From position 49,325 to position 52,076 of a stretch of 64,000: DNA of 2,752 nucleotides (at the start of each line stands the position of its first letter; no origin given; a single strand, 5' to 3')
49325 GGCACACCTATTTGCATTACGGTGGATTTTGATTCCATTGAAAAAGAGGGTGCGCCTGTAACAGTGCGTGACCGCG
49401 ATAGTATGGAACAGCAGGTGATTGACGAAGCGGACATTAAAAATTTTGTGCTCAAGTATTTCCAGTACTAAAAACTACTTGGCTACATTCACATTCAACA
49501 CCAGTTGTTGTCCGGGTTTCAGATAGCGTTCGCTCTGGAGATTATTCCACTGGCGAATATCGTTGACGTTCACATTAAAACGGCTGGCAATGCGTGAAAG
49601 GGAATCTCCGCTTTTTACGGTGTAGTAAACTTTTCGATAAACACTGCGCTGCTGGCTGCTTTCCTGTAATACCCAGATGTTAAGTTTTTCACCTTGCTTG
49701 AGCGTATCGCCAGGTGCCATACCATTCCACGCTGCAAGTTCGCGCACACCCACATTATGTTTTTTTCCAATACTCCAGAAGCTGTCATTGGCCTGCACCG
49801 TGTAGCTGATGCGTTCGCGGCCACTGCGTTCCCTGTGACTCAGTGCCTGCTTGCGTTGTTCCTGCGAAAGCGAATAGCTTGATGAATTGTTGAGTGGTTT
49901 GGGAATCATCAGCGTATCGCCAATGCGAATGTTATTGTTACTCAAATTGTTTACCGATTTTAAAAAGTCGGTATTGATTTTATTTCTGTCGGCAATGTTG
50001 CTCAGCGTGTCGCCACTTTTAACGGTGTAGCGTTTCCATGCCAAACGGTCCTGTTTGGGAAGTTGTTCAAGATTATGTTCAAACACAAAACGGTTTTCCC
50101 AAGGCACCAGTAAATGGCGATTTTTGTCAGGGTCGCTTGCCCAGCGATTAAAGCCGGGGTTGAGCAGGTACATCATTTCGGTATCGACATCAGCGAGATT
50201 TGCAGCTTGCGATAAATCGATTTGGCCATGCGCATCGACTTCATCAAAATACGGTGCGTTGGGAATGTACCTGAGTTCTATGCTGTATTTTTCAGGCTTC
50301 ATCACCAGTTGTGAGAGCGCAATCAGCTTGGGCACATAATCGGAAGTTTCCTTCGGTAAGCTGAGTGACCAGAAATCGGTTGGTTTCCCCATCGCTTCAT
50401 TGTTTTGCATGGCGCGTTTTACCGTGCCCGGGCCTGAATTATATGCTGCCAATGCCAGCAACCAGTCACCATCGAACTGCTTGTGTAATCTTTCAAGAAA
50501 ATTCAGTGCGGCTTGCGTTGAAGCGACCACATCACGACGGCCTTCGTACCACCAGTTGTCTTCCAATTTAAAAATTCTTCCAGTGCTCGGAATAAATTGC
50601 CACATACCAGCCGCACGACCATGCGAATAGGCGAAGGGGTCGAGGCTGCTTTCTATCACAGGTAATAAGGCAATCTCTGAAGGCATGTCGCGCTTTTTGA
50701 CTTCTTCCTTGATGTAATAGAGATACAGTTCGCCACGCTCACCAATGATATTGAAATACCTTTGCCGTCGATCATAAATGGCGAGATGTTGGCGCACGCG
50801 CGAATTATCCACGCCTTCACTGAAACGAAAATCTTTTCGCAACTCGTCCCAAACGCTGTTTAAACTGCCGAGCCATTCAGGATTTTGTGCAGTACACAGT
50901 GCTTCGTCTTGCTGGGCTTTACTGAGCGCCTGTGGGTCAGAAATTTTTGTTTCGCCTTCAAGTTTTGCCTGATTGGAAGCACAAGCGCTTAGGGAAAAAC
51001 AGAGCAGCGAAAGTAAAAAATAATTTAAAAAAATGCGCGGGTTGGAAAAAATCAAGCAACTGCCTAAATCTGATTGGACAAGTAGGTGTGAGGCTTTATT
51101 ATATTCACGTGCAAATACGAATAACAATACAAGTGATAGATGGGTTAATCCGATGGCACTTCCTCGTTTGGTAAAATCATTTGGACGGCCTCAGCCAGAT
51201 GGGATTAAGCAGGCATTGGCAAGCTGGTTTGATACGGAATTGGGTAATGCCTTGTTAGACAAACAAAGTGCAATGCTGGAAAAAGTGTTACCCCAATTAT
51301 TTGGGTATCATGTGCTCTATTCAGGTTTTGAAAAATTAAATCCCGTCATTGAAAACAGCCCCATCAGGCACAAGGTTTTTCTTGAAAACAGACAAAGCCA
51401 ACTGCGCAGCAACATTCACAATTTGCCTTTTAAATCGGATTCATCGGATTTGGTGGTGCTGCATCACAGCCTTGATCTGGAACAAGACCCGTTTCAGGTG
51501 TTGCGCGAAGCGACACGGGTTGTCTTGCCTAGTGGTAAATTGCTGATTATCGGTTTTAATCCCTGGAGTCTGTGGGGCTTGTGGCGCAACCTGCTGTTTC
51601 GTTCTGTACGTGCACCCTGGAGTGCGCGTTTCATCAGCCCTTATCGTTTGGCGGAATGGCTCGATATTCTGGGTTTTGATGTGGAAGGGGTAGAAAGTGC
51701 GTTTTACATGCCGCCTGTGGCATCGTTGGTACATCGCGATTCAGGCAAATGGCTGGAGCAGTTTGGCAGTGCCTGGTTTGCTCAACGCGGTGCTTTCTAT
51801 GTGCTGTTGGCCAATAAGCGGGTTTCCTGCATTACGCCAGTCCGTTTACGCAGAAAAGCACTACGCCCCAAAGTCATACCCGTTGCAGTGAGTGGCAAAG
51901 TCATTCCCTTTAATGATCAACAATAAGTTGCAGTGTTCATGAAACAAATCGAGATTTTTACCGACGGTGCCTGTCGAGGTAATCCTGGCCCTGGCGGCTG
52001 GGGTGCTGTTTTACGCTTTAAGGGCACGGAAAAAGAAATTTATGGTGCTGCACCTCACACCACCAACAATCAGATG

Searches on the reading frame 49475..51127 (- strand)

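Call 46: search_protein_families(library=pfam, proteins=[window:49475-51127:-], max_evalue=0.00001)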
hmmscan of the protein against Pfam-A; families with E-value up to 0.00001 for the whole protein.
window:49475-51127:- (550 aa): 4 families
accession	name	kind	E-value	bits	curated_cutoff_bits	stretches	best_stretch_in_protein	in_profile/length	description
PF01476.26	LysM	-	2.6e-44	149.3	20.9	3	502-544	1-42/43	LysM domain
PF01464.25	SLT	-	2.5e-25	88.7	21.3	1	138-247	3-112/117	Transglycosylase SLT domain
PF23473.1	LysM3_LYK4_5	-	3.4e-13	49.9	29.3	0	502-533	5-36/48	LYK4/5 LysM3 domain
PF23446.1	LysM1_NFP_LYK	-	4.3e-07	31.1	36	0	508-544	16-53/60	NFP/LYK LysM1 domain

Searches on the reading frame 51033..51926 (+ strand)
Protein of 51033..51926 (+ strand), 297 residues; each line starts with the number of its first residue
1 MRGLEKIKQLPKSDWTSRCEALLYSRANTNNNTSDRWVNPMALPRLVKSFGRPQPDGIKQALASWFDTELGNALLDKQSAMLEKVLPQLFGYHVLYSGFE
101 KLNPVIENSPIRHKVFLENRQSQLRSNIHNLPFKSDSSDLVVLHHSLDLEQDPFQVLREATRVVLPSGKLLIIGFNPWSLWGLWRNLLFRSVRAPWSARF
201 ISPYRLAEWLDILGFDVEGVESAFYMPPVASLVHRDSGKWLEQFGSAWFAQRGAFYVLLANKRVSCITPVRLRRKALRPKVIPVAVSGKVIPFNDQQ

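Call 46: search_protein_families(library=pfam, proteins=[window:51033-51926:+], max_evalue=0.00001)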
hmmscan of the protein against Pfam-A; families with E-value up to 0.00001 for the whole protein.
window:51033-51926:+ (297 aa): 1 family
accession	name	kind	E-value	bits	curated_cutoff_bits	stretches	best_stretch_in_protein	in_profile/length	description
PF08241.18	Methyltransf_11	-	9e-09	36.3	21.2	1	123-172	46-95/95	Methyltransferase domain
